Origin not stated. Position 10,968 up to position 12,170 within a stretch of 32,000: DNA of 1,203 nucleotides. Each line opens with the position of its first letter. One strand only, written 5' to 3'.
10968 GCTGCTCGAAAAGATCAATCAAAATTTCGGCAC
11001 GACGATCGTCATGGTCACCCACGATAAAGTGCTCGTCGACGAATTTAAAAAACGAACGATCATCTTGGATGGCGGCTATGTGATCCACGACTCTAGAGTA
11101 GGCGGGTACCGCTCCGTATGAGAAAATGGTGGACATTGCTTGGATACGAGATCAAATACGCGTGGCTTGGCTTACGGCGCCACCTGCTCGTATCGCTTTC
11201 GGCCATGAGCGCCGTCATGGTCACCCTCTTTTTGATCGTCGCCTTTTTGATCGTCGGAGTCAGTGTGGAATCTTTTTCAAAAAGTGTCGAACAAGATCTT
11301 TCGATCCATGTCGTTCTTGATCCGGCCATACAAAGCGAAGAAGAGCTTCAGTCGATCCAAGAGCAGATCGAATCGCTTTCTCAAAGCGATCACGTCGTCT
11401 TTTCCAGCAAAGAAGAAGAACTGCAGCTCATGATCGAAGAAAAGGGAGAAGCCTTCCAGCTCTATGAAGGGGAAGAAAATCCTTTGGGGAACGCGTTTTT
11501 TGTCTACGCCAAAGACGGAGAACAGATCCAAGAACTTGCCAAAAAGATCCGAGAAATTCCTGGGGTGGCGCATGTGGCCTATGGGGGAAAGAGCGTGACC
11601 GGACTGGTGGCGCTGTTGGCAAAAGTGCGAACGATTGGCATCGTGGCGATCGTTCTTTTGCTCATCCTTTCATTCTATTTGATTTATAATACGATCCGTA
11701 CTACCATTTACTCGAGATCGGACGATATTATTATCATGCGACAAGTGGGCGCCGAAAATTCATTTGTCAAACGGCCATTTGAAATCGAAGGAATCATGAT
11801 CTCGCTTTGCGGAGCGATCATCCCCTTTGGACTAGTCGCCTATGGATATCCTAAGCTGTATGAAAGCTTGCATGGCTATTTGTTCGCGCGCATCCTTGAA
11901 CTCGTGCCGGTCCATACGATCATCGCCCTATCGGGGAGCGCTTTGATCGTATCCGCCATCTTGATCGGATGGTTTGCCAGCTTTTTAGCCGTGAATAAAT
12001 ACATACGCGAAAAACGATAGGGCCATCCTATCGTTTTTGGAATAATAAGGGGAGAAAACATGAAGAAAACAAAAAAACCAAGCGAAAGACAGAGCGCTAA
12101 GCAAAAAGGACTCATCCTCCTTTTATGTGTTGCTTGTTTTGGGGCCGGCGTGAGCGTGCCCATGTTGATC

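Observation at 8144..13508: Extra FtsX paralog plus coiled-coil M23 peptidase inserted ahead of ftsEX: two permeases, one ATPase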

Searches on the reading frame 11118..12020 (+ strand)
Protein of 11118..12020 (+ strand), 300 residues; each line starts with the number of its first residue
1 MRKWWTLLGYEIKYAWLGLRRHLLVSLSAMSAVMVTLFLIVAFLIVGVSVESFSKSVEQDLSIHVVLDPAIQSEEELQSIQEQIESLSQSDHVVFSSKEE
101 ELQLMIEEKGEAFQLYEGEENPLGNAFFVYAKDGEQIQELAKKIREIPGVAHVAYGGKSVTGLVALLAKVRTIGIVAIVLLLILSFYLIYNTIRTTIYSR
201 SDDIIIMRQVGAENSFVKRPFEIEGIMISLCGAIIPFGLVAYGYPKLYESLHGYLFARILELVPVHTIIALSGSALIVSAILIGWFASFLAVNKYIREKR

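Call 3: search_protein_families(library=pfam, proteins=[window:11118-12020:+], max_evalue=0.01)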
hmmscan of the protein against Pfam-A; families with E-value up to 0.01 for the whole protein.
window:11118-12020:+ (300 aa): 2 families
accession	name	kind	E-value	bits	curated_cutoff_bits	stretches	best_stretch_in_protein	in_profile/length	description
PF18075.7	FtsX_ECD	-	6.3e-18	65.6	23.5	1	62-153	2-96/96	FtsX extracellular domain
PF02687.27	FtsX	-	4.1e-09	37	25.5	1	175-296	1-116/120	FtsX-like permease C-terminal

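Call 4: search_protein_families(library=ncbifam, proteins=[window:11118-12020:+], max_evalue=0.01)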
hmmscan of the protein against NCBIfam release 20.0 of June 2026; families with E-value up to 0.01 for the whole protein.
window:11118-12020:+ (300 aa): 6 families
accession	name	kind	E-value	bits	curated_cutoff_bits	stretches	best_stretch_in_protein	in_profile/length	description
NF038347.1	FtsX_Gpos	exception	3.5e-80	269.5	225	1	9-297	5-296/296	permease-like cell division protein FtsX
TIGR00439.2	FtsX_Gneg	equivalog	2.9e-47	161.3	255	1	11-297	4-292/292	permease-like cell division protein FtsX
NF038346.1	FtsX_actino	exception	5.3e-35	121.3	250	1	13-297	6-307/308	permease-like cell division protein FtsX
NF008357.0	PRK11146.1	exception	3.6e-08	32.7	439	1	170-235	268-333/414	lipoprotein-releasing ABC transporter permease subunit LolE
TIGR02213.1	lolE_release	exception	5.5e-08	32.1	540.35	1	169-235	264-330/411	lipoprotein-releasing ABC transporter permease subunit LolE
TIGR02212.1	lolCE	equivalog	2.3e-06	26.8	362.45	1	129-235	224-330/411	lipoprotein-releasing ABC transporter permease subunit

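Call 17: find_homologous_proteins(query=window:11118-12020:+, max_evalue=1e-10)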
Query window:11118-12020:+ (300 aa): 152 proteins with E <= 1e-10 among 2779 candidates; the best 120 are listed.
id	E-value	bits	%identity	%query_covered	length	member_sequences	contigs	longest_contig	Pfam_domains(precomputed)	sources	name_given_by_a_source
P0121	2.2e-184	629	99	100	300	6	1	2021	PF02687.28,PF18075.9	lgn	-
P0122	1.1e-183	627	99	100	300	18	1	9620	PF02687.28,PF18075.9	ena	-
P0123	2.5e-120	419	66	100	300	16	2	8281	PF02687.28,PF18075.9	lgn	-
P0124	3.4e-120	419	65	100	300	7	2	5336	PF02687.28,PF18075.9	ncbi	-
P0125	3.9e-116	406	64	100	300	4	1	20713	PF02687.28,PF18075.9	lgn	-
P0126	4.5e-113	395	62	100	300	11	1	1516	PF02687.28,PF18075.9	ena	-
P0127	4.3e-107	376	61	100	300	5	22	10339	PF02687.28,PF18075.9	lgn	-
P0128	1.3e-100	355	57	100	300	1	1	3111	PF02687.28,PF18075.9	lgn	-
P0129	4.5e-98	346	55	100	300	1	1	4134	PF02687.28,PF18075.9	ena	-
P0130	3.5e-97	343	52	100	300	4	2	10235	PF02687.28,PF18075.9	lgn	-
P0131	1.3e-96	341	55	99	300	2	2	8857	PF02687.28,PF18075.9,PF13291.13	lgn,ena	-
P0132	2.7e-96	340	54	100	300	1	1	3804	PF02687.28,PF18075.9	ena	-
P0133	4.6e-96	340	53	100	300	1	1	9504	PF02687.28,PF18075.9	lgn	-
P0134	4.8e-96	340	54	100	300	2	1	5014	PF02687.28,PF18075.9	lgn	-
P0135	7.3e-96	339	55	100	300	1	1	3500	PF02687.28,PF18075.9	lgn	-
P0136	3.8e-95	337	53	100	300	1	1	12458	PF02687.28,PF18075.9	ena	-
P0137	1.1e-94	335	52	100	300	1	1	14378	PF02687.28,PF18075.9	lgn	-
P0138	1.1e-94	335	52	100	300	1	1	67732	PF02687.28,PF18075.9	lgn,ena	-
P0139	1.3e-94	335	52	100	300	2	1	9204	PF02687.28,PF18075.9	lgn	-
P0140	1.4e-94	335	52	100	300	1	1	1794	PF02687.28,PF18075.9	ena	-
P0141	1.6e-94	335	52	100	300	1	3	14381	PF02687.28,PF18075.9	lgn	-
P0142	1.7e-94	335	54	100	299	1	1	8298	PF02687.28,PF18075.9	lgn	-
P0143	2.3e-94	334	52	100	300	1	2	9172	PF02687.28,PF18075.9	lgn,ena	-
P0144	2.6e-94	334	52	100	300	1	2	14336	PF02687.28,PF18075.9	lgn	-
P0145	2.7e-94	334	52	100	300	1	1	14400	PF02687.28,PF18075.9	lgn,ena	-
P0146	3.1e-94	334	52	100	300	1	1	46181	PF02687.28,PF18075.9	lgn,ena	-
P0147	3.3e-94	334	52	100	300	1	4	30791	PF02687.28,PF18075.9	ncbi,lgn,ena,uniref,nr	ncbi:permease-like cell division protein FtsX [Faecalitalea cylindroides]|uniref:permease-like cell 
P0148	3.4e-94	334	52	100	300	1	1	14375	PF02687.28,PF18075.9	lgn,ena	-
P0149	3.8e-94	333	52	100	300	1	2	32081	PF02687.28,PF18075.9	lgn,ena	-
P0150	5.4e-94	333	53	100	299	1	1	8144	PF02687.28,PF18075.9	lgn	-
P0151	5.4e-94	333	52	100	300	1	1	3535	PF02687.28,PF18075.9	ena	-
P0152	6.0e-94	333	52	100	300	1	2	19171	PF02687.28,PF18075.9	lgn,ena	-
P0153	6.2e-94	333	52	100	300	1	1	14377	PF02687.28,PF18075.9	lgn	-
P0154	7.5e-94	332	52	100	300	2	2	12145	PF02687.28,PF18075.9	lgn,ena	-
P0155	8.2e-94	332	52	100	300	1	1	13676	PF02687.28,PF18075.9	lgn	-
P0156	1.0e-93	332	52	100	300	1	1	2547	PF02687.28,PF18075.9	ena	-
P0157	1.1e-93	332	52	100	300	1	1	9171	PF02687.28,PF18075.9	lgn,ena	-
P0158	1.2e-93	332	52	100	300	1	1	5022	PF02687.28,PF18075.9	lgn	-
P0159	1.2e-93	332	52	100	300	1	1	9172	PF02687.28,PF18075.9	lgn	-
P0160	1.2e-93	332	52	100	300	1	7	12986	PF02687.28,PF18075.9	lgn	-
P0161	1.2e-93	332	52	100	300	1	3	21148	PF02687.28,PF18075.9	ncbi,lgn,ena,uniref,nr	ncbi:permease-like cell division protein FtsX [Faecalitalea cylindroides]|uniref:permease-like cell 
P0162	1.3e-93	332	52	100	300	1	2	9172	PF02687.28,PF18075.9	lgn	-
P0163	1.3e-93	332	52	100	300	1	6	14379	PF02687.28,PF18075.9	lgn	-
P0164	1.3e-93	332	52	100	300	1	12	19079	PF02687.28,PF18075.9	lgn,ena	-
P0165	1.3e-93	332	52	100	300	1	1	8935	PF02687.28,PF18075.9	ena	-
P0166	1.3e-93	332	52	100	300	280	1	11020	PF02687.28,PF18075.9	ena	-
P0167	1.4e-93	332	52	100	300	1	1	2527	PF02687.28,PF18075.9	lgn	-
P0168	1.5e-93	331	51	100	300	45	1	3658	PF02687.28,PF18075.9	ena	-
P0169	1.6e-93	331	52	100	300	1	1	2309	PF02687.28,PF18075.9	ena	-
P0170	1.6e-93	331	52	100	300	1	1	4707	PF02687.28,PF18075.9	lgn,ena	-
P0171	1.6e-93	331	52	100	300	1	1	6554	PF02687.28,PF18075.9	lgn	-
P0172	1.7e-93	331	52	100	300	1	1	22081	PF02687.28,PF18075.9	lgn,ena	-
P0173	1.7e-93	331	52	100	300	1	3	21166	PF02687.28,PF18075.9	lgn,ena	-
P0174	1.7e-93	331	52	100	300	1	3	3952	PF02687.28,PF18075.9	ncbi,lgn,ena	-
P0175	1.8e-93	331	52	100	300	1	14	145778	PF02687.28,PF18075.9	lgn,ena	-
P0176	1.8e-93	331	52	100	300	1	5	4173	PF02687.28,PF18075.9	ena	-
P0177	1.9e-93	331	52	100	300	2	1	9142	PF02687.28,PF18075.9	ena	-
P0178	1.9e-93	331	52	100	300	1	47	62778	PF02687.28,PF18075.9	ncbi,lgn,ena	-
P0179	1.9e-93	331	52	100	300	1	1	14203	PF02687.28,PF18075.9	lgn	-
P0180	2.1e-93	331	52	100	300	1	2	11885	PF02687.28,PF18075.9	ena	-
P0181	2.2e-93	331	52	100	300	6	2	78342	PF02687.28,PF18075.9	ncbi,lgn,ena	-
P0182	2.2e-93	331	52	100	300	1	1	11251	PF02687.28,PF18075.9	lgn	-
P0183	2.5e-93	331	51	100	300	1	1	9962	PF02687.28,PF18075.9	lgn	-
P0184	2.5e-93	331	52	100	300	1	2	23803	PF02687.28,PF18075.9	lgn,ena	-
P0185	2.6e-93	331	52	100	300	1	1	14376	PF02687.28,PF18075.9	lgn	-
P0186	2.7e-93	331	52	100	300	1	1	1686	PF02687.28,PF18075.9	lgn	-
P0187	2.8e-93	331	52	100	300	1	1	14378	PF02687.28,PF18075.9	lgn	-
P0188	3.4e-93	330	52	100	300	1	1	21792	PF02687.28,PF18075.9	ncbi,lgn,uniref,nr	ncbi:permease-like cell division protein FtsX [Faecalitalea cylindroides]|uniref:permease-like cell 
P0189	3.6e-93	330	52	100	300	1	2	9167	PF02687.28,PF18075.9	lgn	-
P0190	3.6e-93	330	52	100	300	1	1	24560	PF02687.28,PF18075.9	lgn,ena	-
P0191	3.7e-93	330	52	100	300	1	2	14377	PF02687.28,PF18075.9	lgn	-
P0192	3.8e-93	330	52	100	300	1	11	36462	PF02687.28,PF18075.9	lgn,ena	-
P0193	5.1e-93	330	54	100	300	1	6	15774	PF02687.28,PF18075.9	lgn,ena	-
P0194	5.2e-93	330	51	100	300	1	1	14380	PF02687.28,PF18075.9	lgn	-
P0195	6.1e-93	329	51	100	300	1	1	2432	PF02687.28,PF18075.9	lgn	-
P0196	7.4e-93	329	51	100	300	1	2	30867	PF02687.28,PF18075.9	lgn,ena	-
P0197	9.4e-93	329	52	100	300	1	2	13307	PF02687.28,PF18075.9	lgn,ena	-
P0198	1.2e-92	328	51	100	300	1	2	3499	PF02687.28,PF18075.9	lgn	-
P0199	1.6e-92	328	52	100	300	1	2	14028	PF02687.28,PF18075.9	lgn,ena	-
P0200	2.0e-92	328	51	100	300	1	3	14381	PF02687.28,PF18075.9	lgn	-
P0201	2.5e-92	327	51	100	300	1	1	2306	PF02687.28,PF18075.9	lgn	-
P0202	2.7e-92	327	65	79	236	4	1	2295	PF02687.28,PF18075.9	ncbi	-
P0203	5.7e-92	326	51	100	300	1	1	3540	PF02687.28,PF18075.9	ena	-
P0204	8.2e-92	326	55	99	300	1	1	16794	PF02687.28,PF18075.9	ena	-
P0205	3.3e-91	324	54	100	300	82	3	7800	PF02687.28,PF18075.9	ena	-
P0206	9.5e-91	322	52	100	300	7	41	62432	PF02687.28,PF18075.9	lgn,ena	-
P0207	2.4e-90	321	50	100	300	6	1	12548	PF02687.28,PF18075.9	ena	-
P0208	2.5e-90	321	53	100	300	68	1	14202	PF02687.28,PF18075.9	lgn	-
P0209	2.8e-90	321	51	100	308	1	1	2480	PF02687.28,PF18075.9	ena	-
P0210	4.7e-90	320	53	100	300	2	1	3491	PF02687.28,PF18075.9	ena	-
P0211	9.8e-90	319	53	100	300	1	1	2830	PF02687.28,PF18075.9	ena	-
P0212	4.6e-89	317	52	100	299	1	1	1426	PF02687.28,PF18075.9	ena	-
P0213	4.7e-89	317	52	100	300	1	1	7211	PF02687.28,PF18075.9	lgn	-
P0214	1.8e-88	315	50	100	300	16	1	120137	PF02687.28,PF18075.9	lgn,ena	-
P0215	5.3e-88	313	48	100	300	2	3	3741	PF02687.28,PF18075.9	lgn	-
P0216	7.7e-88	313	52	100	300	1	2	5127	PF02687.28,PF18075.9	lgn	-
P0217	1.5e-87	312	52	100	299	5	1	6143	PF02687.28,PF18075.9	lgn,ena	-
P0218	2.2e-87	311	52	100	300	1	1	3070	PF02687.28,PF18075.9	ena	-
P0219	6.1e-87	310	51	100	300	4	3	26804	PF02687.28,PF18075.9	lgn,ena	-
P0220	3.1e-86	307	51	99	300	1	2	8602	PF02687.28,PF18075.9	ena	-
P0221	3.6e-86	307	51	97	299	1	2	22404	PF02687.28,PF18075.9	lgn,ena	-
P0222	2.8e-85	304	49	97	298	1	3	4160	PF02687.28,PF18075.9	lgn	-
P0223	5.6e-85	303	52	100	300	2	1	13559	PF02687.28,PF18075.9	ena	-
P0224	8.0e-85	303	49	100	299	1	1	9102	PF02687.28,PF18075.9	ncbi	-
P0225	1.2e-84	302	50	97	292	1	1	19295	PF02687.28,PF18075.9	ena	-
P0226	3.7e-84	301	49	100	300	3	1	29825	PF02687.28,PF18075.9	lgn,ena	-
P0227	3.9e-84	301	52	99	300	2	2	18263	PF02687.28,PF18075.9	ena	-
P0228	8.5e-84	299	48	97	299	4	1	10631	PF02687.28,PF18075.9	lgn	-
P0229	1.6e-83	299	48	100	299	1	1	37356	PF02687.28,PF18075.9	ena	-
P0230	6.3e-83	297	50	99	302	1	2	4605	PF02687.28,PF18075.9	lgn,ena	-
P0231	8.5e-83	296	49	100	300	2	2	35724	PF02687.28,PF18075.9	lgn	-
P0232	1.2e-82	296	49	100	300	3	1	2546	PF02687.28,PF18075.9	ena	-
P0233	3.5e-82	294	50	100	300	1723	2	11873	PF02687.28,PF18075.9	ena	-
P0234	7.6e-82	293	50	97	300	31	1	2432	PF02687.28,PF18075.9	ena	-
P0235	1.9e-81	292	47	100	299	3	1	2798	PF02687.28,PF18075.9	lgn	-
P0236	2.5e-81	291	51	100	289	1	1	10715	PF02687.28,PF18075.9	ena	-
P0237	6.5e-81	290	49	97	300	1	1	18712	PF02687.28,PF18075.9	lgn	-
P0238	2.6e-80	288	51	100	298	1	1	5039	PF02687.28,PF18075.9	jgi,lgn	jgi:cell division transport system permease protein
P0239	3.1e-80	288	48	97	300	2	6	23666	PF02687.28,PF18075.9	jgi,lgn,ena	-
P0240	3.2e-80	288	52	87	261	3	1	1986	PF02687.28,PF18075.9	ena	-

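Call 18: find_encoding_contigs(protein=P0147, flank=8000, max_places=2)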
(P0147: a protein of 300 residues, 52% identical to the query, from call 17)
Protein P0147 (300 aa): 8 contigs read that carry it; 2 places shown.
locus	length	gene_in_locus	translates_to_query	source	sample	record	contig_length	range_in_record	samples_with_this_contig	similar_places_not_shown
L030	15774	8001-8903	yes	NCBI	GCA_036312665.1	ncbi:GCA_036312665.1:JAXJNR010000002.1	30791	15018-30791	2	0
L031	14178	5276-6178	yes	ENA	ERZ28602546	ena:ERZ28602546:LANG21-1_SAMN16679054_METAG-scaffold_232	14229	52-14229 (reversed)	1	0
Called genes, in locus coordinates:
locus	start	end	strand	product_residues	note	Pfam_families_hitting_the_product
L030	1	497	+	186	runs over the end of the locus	PF02659:Mntp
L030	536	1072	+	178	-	PF14512:TM1586_NiRdase (faint), PF00881:Nitroreductase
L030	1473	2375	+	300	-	PF02557:VanY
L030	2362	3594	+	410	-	PF09587:PGA_cap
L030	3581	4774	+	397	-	PF02557:VanY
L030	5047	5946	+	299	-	PF18075:FtsX_ECD, PF02687:FtsX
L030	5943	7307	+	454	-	PF24568:CC_PcsB, PF01551:Peptidase_M23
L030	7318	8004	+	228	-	PF00005:ABC_tran, PF13304:AAA_21 (faint)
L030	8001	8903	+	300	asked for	PF18075:FtsX_ECD, PF02687:FtsX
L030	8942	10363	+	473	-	PF00595:PDZ (weak), PF13180:PDZ_2, PF17820:PDZ_6 (weak), PF03572:Peptidase_S41, PF01471:PG_binding_1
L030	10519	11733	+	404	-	PF00999:Na_H_Exchanger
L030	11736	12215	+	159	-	PF00892:EamA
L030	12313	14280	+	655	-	PF04851:ResIII, PF17757:UvrB_inter, PF27431:UvrB_3rd, PF00271:Helicase_C, PF12344:UvrB, PF02151:UVR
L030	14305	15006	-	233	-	-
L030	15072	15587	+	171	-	PF12646:DUF3783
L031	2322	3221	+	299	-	PF18075:FtsX_ECD, PF02687:FtsX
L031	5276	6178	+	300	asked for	PF18075:FtsX_ECD, PF02687:FtsX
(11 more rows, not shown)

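Call 20: find_encoding_contigs(protein=P0214, flank=6000, max_places=1)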
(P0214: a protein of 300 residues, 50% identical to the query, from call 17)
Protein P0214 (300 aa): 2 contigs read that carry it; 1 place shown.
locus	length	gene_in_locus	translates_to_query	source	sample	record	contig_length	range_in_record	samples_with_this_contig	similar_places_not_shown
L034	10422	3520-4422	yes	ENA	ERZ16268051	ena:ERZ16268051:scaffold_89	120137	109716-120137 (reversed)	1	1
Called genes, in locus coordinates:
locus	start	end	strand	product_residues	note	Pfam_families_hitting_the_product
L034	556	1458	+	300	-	PF18075:FtsX_ECD, PF02687:FtsX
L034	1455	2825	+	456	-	PF24568:CC_PcsB, PF01551:Peptidase_M23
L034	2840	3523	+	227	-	PF02463:SMC_N (faint), PF00005:ABC_tran, PF13304:AAA_21 (weak)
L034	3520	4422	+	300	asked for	PF18075:FtsX_ECD, PF02687:FtsX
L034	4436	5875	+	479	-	PF22694:CtpB_N-like (weak), PF00595:PDZ (weak), PF13180:PDZ_2, PF17820:PDZ_6, PF03572:Peptidase_S41, PF01471:PG_binding_1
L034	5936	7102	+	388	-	PF00465:Fe-ADH, PF13685:Fe-ADH_2, PF25137:ADH_Fe_C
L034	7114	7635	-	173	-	PF13353:Fer4_12, PF04055:Radical_SAM (weak)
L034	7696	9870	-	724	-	PF03477:ATP-cone, PF13597:NRDD, PF01228:Gly_radical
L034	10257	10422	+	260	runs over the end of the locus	PF05448:AXE1 (faint), PF02129:Peptidase_S15 (weak), PF00561:Abhydrolase_1 (faint), PF12146:Hydrolase_4 (weak), PF12697:Abhydrolase_6 (weak), PF00326:Peptidase_S9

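Call 21: find_encoding_contigs(protein=P0239, flank=6000, max_places=1)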
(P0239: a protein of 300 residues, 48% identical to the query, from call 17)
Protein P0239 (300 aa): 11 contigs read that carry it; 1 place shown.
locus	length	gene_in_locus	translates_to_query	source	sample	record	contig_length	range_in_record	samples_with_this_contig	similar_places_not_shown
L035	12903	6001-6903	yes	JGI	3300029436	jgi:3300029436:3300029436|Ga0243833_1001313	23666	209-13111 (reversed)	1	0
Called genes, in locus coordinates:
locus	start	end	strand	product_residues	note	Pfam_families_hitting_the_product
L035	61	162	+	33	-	-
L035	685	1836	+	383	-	-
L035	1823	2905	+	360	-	PF00465:Fe-ADH, PF13685:Fe-ADH_2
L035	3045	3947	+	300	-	PF18075:FtsX_ECD, PF02687:FtsX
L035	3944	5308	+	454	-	PF24568:CC_PcsB, PF01551:Peptidase_M23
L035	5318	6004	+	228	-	PF00005:ABC_tran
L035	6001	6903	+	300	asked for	PF18075:FtsX_ECD, PF02687:FtsX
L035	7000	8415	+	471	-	PF13180:PDZ_2, PF17820:PDZ_6 (weak), PF03572:Peptidase_S41, PF01471:PG_binding_1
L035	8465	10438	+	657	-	PF00270:DEAD (faint), PF04851:ResIII, PF17757:UvrB_inter, PF27431:UvrB_3rd, PF00271:Helicase_C, PF12344:UvrB, PF02151:UVR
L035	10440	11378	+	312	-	PF00294:PfkB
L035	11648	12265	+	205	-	PF12822:ECF_trnsprt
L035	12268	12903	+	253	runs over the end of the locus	PF02633:Creatininase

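Call 34: search_protein_representatives(protein=window:11118-12020:+)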
Query: 300 residues. Proteins with E-value up to 0.001 (for the whole library): 8379; up to 1e-10: 3137; up to 1e-30: 106. The best 150 are listed.
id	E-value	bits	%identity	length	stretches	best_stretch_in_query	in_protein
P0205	1.0e-91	323.7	54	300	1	2-300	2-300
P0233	1.1e-82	294.1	51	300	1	9-300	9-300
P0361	1.7e-80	286.9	45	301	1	2-298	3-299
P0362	7.9e-74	265.0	43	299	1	6-299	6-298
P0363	1.3e-63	231.6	41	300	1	5-300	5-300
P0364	2.1e-60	221.0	39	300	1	3-300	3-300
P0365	3.6e-59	216.9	41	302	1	10-300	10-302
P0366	8.7e-57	209.1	37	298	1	8-300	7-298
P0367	3.5e-56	207.2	40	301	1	11-300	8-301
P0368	1.2e-55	205.4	37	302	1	12-296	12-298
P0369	4.5e-55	203.5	38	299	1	8-300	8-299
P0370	5.2e-55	203.3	36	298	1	12-299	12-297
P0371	1.2e-53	198.8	40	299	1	12-300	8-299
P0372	2.6e-53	197.8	40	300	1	13-298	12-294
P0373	9.3e-53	195.9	36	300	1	8-299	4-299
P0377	1.0e-50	189.2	35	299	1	11-300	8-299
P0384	1.3e-46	175.8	35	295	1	11-297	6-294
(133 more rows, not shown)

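Call 39: find_encoding_contigs(protein=P0384, flank=6000, max_places=1)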
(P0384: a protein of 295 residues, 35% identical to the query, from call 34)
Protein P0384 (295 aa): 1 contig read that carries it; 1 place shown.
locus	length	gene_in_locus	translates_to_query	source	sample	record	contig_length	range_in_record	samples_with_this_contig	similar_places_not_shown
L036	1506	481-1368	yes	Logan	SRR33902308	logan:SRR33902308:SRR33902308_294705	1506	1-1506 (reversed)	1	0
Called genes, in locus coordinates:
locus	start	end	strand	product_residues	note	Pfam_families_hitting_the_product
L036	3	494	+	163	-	?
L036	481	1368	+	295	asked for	PF18075:FtsX_ECD, PF02687:FtsX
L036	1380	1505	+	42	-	?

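Call 40: find_encoding_contigs(protein=P0363, flank=6000, max_places=1)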
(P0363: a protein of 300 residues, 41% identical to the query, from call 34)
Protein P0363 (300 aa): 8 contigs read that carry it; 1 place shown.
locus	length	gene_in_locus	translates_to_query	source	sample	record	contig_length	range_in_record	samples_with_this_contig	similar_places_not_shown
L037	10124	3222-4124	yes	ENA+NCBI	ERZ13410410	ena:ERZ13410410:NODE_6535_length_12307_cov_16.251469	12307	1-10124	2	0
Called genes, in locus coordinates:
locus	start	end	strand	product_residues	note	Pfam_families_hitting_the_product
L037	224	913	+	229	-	PF00005:ABC_tran, PF13304:AAA_21 (weak)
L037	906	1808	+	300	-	PF18075:FtsX_ECD, PF02687:FtsX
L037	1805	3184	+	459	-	PF24568:CC_PcsB, PF01551:Peptidase_M23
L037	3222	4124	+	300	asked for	PF18075:FtsX_ECD, PF02687:FtsX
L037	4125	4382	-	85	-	PF06257:VEG (weak)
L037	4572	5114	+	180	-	-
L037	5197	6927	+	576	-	PF00005:ABC_tran, PF03193:RsgA_GTPase (faint), PF03308:MeaB (faint), PF13555:AAA_29 (faint), PF01926:MMR_HSR1 (faint), PF12848:ABC_tran_Xtn, PF00005:ABC_tran, PF16326:ABC_tran_CTD, +4 more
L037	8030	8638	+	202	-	-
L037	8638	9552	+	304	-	PF08843:AbiEii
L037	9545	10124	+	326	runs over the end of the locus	PF01555:N6_N4_Mtase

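Call 43: find_encoding_contigs(protein=P0365, flank=6000, max_places=1)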
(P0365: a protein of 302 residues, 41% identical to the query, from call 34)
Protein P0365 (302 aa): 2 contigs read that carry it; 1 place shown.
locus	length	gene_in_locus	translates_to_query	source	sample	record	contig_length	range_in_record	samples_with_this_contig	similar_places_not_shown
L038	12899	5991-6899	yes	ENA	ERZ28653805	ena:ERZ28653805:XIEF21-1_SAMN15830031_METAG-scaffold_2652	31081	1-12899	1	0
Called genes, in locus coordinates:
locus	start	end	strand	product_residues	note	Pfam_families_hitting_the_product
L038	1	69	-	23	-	?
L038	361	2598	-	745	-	PF02901:PFL-like, PF01228:Gly_radical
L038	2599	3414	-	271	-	PF13353:Fer4_12, PF04055:Radical_SAM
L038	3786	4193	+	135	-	-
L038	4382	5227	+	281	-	PF00702:Hydrolase (faint), PF05116:S6PP (faint), PF08282:Hydrolase_3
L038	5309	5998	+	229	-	PF02463:SMC_N (faint), PF00005:ABC_tran, PF13304:AAA_21 (faint)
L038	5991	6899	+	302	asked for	PF18075:FtsX_ECD, PF02687:FtsX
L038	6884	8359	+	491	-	PF24568:CC_PcsB, PF01551:Peptidase_M23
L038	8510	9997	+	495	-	PF00595:PDZ (weak), PF13180:PDZ_2, PF17820:PDZ_6, PF03572:Peptidase_S41, PF01471:PG_binding_1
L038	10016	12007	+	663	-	PF00270:DEAD (faint), PF04851:ResIII, PF17757:UvrB_inter, PF27431:UvrB_3rd, PF00271:Helicase_C, PF12344:UvrB, PF02151:UVR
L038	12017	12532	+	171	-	PF13489:Methyltransf_23, PF13847:Methyltransf_31 (weak), PF08241:Methyltransf_11, PF08242:Methyltransf_12 (weak), PF13649:Methyltransf_25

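Call 44: find_encoding_contigs(protein=P0371, flank=6000, max_places=1)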
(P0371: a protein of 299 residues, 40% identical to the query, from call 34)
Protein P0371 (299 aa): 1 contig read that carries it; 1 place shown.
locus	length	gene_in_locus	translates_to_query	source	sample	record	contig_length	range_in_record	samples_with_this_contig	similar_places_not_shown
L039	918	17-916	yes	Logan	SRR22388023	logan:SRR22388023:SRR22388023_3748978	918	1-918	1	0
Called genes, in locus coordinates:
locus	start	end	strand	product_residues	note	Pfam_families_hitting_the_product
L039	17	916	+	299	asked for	PF18075:FtsX_ECD, PF02687:FtsX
